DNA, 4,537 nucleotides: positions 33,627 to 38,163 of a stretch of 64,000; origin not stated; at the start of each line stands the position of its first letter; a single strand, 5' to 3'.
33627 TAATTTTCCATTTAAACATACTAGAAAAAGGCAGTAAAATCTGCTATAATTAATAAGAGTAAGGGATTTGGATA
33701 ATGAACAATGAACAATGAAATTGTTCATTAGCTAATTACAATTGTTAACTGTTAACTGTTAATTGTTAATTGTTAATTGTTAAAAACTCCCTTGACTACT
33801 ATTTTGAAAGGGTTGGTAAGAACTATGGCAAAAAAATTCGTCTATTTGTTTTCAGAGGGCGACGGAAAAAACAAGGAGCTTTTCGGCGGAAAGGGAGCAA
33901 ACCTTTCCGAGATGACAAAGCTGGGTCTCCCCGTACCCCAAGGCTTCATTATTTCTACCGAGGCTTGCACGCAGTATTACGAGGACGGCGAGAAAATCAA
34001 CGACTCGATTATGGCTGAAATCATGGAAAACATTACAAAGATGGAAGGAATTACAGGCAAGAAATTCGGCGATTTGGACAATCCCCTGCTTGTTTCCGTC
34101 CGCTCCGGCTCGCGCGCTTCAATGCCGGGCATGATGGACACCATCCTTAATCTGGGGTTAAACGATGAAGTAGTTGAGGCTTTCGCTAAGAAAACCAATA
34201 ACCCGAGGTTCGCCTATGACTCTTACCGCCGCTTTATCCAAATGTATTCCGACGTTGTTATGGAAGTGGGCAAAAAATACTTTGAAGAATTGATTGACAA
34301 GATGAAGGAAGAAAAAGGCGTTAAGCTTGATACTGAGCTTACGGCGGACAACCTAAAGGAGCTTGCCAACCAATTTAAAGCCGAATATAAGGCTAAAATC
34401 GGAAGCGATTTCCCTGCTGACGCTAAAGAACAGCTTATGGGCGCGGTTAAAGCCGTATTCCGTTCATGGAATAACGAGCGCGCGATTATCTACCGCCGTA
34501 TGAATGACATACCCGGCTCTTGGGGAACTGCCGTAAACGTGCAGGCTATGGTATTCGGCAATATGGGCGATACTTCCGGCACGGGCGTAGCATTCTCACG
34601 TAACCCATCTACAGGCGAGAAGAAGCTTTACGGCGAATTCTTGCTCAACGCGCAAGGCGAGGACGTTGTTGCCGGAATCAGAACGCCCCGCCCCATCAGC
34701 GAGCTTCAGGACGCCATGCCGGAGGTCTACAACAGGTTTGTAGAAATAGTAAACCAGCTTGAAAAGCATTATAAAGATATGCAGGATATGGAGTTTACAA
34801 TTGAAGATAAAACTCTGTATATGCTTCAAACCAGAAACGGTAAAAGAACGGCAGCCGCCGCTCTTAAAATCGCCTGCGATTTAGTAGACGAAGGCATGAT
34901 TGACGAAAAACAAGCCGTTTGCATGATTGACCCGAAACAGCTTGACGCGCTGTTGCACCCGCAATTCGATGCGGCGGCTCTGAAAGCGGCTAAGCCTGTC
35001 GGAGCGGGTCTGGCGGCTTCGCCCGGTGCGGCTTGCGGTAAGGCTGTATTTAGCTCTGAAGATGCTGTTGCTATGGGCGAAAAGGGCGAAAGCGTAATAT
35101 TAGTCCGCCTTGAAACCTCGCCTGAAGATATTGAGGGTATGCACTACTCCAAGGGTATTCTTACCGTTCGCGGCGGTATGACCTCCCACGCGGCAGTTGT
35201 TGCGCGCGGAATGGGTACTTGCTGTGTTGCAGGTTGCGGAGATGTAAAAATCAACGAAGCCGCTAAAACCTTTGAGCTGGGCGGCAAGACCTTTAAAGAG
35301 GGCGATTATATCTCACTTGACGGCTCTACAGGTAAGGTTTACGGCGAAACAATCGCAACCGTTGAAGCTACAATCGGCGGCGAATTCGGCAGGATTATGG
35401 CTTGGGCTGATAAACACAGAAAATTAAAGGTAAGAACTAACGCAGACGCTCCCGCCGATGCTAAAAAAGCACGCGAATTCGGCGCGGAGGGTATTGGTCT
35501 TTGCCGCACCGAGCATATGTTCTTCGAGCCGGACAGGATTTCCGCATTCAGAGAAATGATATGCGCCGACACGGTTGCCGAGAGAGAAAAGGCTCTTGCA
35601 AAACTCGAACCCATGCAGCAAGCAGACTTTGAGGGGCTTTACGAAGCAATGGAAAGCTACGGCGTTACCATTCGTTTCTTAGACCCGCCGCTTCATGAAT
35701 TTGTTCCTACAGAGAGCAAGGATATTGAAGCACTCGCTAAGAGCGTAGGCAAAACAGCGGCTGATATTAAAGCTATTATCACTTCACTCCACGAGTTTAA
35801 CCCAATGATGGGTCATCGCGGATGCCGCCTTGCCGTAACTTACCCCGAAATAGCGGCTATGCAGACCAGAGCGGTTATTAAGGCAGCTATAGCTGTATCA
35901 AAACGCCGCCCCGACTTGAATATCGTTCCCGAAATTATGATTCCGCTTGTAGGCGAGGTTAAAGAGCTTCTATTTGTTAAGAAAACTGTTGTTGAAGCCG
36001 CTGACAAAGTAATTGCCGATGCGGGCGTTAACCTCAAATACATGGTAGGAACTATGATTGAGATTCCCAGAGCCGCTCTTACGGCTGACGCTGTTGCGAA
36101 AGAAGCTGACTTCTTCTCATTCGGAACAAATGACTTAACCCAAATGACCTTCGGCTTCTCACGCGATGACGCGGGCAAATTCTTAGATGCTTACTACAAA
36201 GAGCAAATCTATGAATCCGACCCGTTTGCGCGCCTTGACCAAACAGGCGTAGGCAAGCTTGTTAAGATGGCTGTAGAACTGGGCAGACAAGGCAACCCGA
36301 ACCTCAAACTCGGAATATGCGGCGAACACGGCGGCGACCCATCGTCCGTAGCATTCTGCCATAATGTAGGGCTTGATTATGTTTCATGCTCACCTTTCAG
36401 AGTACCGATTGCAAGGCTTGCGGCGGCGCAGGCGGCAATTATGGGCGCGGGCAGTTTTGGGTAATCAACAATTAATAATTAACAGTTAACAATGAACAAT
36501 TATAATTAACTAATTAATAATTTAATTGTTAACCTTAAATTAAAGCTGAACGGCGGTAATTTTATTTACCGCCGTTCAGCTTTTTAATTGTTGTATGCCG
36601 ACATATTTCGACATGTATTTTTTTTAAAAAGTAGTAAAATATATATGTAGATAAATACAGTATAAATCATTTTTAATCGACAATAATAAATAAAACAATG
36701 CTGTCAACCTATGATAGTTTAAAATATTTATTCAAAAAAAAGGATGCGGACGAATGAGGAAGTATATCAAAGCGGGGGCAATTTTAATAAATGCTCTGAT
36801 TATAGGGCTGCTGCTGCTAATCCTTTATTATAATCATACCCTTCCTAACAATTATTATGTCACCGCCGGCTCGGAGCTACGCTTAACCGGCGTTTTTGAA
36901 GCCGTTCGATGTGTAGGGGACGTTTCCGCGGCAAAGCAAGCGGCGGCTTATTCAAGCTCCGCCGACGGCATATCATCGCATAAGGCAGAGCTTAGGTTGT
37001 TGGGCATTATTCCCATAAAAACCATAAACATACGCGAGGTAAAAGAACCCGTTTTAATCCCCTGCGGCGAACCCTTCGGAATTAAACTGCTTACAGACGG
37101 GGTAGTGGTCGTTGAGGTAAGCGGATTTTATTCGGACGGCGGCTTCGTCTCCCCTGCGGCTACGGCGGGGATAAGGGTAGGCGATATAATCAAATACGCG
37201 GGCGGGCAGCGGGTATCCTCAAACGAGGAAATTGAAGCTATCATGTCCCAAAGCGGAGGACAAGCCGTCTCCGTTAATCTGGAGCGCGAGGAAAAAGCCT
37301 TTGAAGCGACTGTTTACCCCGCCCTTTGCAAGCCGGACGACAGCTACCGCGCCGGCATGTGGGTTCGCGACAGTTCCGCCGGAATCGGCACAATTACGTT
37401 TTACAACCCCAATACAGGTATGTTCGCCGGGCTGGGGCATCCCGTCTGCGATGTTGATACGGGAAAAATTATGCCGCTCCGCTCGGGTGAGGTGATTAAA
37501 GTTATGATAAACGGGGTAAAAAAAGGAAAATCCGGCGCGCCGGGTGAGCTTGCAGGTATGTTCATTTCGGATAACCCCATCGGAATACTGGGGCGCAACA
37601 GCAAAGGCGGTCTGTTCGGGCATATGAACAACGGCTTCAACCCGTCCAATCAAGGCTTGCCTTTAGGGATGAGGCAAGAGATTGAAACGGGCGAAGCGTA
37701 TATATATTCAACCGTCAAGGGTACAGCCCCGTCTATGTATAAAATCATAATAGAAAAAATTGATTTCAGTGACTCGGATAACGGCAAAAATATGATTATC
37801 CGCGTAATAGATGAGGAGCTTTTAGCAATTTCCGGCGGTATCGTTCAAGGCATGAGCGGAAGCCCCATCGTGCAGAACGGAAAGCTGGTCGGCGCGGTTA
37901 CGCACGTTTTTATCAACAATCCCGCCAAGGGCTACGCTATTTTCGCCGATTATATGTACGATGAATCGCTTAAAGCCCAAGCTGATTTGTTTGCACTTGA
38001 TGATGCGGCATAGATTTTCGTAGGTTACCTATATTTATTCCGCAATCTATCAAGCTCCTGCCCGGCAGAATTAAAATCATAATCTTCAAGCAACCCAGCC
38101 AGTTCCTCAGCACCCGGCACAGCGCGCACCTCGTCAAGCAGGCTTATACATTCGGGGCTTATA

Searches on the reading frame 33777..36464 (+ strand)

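Call 77: search_protein_families(library=pfam, proteins=[window:33777-36464:+], max_evalue=1e-8)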
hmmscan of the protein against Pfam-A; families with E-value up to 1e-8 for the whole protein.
window:33777-36464:+ (895 aa): 3 families
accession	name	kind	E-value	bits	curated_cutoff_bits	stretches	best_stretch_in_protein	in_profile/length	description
PF02896.24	PEP-utilizers_C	-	1e-79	268.2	22.8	1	536-886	6-291/293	PEP-utilising enzyme, PEP-binding domain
PF01326.24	PPDK_N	-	5.2e-58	197.3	27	2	34-307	2-220/328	Pyruvate phosphate dikinase, AMP/ATP-binding domain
PF00391.29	PEP-utilizers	-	3.9e-24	84.5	23.1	1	438-519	3-72/72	PEP-utilising enzyme, mobile domain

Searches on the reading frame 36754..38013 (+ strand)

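Call 77: search_protein_families(library=pfam, proteins=[window:36754-38013:+], max_evalue=1e-8)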
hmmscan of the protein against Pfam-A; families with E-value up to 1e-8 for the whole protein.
window:36754-38013:+ (419 aa): 1 family
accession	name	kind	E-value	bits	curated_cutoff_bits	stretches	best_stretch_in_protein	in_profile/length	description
PF05580.18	Peptidase_S55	-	2.6e-78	263.3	25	1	197-402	2-210/210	SpoIVB peptidase S55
